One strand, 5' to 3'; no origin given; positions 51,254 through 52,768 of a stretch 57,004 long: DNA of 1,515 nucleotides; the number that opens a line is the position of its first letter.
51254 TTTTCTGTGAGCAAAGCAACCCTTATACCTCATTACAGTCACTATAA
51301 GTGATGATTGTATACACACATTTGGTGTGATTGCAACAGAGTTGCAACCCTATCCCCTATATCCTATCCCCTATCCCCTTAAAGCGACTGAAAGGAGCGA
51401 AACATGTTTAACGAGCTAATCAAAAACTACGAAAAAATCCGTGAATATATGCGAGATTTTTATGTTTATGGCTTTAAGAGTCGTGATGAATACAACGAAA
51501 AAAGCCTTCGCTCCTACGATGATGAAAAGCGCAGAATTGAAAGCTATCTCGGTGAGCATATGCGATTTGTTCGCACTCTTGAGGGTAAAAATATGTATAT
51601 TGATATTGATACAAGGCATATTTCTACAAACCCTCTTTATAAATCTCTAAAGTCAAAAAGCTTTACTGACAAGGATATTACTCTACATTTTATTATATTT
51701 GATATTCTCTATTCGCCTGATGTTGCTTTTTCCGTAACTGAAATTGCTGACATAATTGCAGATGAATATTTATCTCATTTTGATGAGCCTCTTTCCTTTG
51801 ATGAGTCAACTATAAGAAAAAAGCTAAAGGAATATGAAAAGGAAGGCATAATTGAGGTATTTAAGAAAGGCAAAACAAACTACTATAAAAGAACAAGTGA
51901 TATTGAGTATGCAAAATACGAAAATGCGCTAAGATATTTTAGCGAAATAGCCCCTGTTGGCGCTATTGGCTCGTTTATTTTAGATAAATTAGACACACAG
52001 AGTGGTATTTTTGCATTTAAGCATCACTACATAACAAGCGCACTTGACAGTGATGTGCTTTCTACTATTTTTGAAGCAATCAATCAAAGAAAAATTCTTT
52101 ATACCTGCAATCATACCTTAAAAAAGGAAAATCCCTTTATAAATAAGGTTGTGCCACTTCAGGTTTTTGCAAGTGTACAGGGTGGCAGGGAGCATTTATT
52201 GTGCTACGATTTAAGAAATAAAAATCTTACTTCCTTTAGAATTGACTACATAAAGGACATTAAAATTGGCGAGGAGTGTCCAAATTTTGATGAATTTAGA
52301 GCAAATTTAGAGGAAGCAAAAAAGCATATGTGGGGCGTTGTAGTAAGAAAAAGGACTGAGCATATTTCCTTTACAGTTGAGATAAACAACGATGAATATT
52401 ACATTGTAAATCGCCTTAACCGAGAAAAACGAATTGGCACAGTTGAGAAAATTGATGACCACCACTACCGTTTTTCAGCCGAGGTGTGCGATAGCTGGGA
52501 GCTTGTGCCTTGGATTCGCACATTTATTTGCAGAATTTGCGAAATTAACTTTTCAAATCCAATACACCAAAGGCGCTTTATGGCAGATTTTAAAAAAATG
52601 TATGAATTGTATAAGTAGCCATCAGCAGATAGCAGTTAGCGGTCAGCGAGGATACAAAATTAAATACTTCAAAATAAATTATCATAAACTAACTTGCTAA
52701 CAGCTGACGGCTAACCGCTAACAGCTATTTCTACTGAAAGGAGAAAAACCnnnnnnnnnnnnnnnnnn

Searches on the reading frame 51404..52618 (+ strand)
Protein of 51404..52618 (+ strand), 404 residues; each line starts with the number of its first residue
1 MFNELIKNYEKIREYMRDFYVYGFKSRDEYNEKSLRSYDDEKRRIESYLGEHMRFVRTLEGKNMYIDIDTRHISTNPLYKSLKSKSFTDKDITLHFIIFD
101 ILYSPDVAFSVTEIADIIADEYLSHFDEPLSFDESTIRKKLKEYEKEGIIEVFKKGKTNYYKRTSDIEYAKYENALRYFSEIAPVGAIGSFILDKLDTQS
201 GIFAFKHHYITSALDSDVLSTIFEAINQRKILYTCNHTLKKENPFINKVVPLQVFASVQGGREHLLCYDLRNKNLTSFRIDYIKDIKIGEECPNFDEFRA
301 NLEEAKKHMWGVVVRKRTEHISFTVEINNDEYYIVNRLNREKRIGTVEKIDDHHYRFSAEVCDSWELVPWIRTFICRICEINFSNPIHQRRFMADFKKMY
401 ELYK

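Call 12: search_protein_families(library=pfam, proteins=[window:51404-52618:+], max_evalue=0.01)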
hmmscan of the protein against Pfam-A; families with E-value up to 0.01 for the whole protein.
window:51404-52618:+ (404 aa): 1 family
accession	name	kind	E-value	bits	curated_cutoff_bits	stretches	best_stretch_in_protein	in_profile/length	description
PF13280.12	WYL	-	2.1e-05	24.9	21.8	1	217-288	1-70/70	WYL domain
